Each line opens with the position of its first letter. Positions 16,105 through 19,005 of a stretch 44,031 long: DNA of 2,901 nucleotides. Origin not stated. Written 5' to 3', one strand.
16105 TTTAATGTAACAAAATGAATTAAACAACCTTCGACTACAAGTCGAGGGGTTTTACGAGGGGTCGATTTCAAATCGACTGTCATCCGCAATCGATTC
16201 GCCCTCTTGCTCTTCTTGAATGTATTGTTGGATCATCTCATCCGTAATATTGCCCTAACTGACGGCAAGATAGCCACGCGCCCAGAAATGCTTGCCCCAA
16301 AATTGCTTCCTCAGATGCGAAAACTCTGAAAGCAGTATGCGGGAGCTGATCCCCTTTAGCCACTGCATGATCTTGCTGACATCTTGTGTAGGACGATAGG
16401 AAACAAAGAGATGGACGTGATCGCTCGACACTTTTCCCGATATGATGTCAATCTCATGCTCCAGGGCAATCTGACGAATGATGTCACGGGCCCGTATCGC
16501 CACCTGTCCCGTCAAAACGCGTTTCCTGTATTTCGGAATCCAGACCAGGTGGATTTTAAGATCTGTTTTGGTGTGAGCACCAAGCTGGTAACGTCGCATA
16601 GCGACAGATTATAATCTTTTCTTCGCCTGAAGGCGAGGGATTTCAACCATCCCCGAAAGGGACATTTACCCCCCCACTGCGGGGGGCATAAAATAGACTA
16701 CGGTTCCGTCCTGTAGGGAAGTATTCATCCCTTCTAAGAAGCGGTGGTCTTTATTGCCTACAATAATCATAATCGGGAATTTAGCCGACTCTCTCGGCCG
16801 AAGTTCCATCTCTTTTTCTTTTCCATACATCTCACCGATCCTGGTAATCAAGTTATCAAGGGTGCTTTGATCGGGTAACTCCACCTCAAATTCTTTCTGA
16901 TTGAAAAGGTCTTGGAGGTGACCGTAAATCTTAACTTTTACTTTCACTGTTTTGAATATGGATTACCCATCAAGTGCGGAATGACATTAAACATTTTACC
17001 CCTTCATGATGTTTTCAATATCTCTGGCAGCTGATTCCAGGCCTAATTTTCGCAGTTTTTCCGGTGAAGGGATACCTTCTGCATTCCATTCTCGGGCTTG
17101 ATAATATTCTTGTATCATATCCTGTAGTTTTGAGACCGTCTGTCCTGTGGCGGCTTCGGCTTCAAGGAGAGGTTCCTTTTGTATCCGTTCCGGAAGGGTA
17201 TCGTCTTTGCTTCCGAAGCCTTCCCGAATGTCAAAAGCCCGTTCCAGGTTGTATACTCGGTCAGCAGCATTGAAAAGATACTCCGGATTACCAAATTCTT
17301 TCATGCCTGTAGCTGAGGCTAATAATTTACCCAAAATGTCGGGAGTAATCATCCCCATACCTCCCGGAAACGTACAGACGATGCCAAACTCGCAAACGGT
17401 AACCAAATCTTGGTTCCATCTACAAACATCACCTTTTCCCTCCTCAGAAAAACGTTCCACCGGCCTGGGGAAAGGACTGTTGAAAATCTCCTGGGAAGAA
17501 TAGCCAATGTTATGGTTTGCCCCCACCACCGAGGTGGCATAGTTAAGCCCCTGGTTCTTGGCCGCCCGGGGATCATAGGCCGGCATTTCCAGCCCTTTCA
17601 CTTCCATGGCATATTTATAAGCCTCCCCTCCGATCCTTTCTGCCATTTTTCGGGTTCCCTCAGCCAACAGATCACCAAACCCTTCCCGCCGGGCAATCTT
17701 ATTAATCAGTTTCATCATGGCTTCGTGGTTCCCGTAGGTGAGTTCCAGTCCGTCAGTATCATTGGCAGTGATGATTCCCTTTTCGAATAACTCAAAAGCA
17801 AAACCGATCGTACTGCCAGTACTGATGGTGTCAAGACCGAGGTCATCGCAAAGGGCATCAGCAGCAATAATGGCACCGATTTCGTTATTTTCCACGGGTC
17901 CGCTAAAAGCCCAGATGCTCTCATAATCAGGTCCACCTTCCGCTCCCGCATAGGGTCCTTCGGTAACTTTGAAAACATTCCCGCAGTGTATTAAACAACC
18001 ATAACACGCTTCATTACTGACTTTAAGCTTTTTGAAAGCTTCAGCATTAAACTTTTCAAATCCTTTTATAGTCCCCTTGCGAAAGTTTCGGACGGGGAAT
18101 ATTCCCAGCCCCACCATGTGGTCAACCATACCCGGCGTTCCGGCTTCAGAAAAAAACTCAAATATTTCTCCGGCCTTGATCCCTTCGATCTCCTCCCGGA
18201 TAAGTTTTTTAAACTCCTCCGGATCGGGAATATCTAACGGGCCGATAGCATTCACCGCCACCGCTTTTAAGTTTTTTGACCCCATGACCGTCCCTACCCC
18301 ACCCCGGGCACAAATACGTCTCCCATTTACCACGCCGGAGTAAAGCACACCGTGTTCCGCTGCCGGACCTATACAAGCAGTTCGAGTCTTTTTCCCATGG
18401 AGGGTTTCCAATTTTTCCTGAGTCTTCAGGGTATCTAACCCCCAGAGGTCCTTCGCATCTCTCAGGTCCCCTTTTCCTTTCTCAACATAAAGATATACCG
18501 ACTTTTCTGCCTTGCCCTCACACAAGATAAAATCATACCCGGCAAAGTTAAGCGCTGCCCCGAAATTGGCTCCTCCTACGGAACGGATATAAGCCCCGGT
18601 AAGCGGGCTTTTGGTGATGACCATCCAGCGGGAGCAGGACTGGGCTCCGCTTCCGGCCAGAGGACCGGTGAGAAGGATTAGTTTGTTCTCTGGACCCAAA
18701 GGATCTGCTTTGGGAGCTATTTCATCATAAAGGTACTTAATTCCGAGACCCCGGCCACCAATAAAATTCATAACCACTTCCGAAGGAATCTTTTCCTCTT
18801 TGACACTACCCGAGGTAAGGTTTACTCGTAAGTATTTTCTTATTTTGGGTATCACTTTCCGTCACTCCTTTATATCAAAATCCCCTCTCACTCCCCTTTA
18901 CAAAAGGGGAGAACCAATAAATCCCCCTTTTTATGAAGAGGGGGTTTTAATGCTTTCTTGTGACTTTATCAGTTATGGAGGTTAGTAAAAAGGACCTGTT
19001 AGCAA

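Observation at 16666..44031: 27-kb anaerobic catabolic island whose parts fit a methyl-group-to-acyl-CoA and phenolic funnel ending in ring hydrolysis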

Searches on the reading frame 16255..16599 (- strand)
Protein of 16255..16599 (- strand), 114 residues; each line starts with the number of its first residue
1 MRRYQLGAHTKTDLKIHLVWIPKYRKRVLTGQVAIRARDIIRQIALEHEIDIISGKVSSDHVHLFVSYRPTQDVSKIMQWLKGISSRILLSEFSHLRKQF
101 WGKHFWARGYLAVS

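Call 3: search_protein_families(library=pfam, proteins=[window:16255-16599:-])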
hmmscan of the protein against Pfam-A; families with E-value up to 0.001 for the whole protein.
window:16255-16599:- (114 aa): 1 family
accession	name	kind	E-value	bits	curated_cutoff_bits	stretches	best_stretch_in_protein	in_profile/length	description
PF01797.21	Y1_Tnp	-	4.2e-37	127.4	23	1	11-113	2-104/121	Transposase IS200 like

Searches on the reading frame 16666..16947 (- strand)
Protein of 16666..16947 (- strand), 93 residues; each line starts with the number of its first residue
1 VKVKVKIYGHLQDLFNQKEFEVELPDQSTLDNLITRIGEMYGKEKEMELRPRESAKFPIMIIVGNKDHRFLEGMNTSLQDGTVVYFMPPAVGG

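Call 11: search_protein_families(library=ncbifam, proteins=[window:16666-16947:-], max_evalue=0.00001)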
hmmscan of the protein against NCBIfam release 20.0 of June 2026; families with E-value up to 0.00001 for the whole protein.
window:16666-16947:- (93 aa): 2 families
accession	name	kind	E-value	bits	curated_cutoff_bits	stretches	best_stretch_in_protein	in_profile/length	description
TIGR01687.1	moaD_arch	subfamily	4.5e-13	49.5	49.5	1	3-93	1-88/88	MoaD family protein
NF041918.1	SAMP1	equivalog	3.8e-06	27.3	60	1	3-93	1-91/91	ubiquitin-like small modifier protein 1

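Call 29: search_protein_families(library=pfam, proteins=[window:16666-16947:-], max_evalue=10)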
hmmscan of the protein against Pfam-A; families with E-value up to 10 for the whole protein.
window:16666-16947:- (93 aa): 2 families
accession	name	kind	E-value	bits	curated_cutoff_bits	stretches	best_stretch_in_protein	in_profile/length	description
PF02597.26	ThiS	-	3.6e-08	34.3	22.5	1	5-93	1-76/76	ThiS family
PF09138.17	Urm1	-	0.00017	22.4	21.8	1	2-92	1-95/96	Urm1 (Ubiquitin related modifier)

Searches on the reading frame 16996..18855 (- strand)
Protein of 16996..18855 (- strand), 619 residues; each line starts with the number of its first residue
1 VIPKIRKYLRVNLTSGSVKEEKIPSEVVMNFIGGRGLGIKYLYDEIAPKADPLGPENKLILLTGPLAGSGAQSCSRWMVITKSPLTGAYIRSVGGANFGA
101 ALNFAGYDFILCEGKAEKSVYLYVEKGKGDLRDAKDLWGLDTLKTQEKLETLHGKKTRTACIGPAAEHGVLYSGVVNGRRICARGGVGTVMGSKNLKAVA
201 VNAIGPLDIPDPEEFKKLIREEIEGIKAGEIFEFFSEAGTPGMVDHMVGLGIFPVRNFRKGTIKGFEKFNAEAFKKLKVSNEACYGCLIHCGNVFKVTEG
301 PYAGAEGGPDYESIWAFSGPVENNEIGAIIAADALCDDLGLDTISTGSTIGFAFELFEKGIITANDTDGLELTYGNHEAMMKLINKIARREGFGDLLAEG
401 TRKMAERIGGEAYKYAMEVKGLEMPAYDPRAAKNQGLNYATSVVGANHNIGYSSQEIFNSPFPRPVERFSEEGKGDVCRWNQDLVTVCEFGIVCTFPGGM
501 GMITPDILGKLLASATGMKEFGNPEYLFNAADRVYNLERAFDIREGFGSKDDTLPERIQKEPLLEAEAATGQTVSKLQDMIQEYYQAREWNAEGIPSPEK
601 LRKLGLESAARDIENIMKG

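Call 3: search_protein_families(library=pfam, proteins=[window:16996-18855:-])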
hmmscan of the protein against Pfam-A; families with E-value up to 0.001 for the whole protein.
window:16996-18855:- (619 aa): 2 families
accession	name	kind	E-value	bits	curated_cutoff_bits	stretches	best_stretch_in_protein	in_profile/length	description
PF01314.23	AFOR_C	-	4.7e-124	414.9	27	1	225-606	9-385/385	Aldehyde ferredoxin oxidoreductase, domains 2 & 3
PF02730.20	AFOR_N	-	1.4e-70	237.5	29.8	1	7-202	2-197/199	Aldehyde ferredoxin oxidoreductase, N-terminal domain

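Call 6: search_protein_families(library=ncbifam, proteins=[window:16996-18855:-], max_evalue=0.00001)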
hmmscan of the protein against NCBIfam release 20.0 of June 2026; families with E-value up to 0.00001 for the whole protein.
window:16996-18855:- (619 aa): 2 families
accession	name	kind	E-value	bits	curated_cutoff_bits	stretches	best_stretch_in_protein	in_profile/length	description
NF007354.0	PRK09849.1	equivalog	3.2e-56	191.3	868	1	7-223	11-227/703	aldehyde ferredoxin oxidoreductase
NF040818.1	GAPOR_Arch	equivalog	4.6e-12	45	1300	1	9-126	6-120/654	glyceraldehyde-3-phosphate:ferredoxin oxidoreductase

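Call 64: search_solved_structures(query=window:16996-18855:-, max_evalue=1e-20)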
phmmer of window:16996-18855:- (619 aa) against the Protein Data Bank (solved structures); distinct sequences matched with E-value up to 1e-20: 9.
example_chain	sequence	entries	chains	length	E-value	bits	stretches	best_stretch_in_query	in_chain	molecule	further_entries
1aor_A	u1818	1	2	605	6.8e-125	421.1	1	7-606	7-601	ALDEHYDE FERREDOXIN OXIDOREDUCTASE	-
9g7j_A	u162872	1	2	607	6.8e-118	398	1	7-608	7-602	Aldehyde ferredoxin oxidoreductase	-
9mqx_D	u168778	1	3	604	9.2e-116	390.9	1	5-609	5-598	Aldehyde:ferredoxin oxidoreductase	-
8c0z_A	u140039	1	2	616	5.3e-112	378.5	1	6-606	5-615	Aldehyde:ferredoxin oxidoreductase,tungsten-containing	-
1b25_A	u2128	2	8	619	1.2e-88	301.3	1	7-616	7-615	PROTEIN (FORMALDEHYDE FERREDOXIN OXIDOREDUCTASE) | FORMALDEHYDE FERREDOXIN OXIDOREDUCTASE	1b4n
9q1t_A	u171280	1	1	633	6.4e-83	282.4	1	8-607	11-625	Tungsten-dependent aldehyde oxidoreductase WOR83 from Haloferax volcanii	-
6x6u_A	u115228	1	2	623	1e-65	225.6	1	7-618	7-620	Formaldehyde:ferredoxin oxidoreductase wor5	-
6x1o_A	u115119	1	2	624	1e-65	225.6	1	7-618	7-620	Formaldehyde:ferredoxin oxidoreductase wor5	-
4z3w_A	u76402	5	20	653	7.7e-61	209.5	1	9-464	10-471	Benzoyl-CoA reductase, putative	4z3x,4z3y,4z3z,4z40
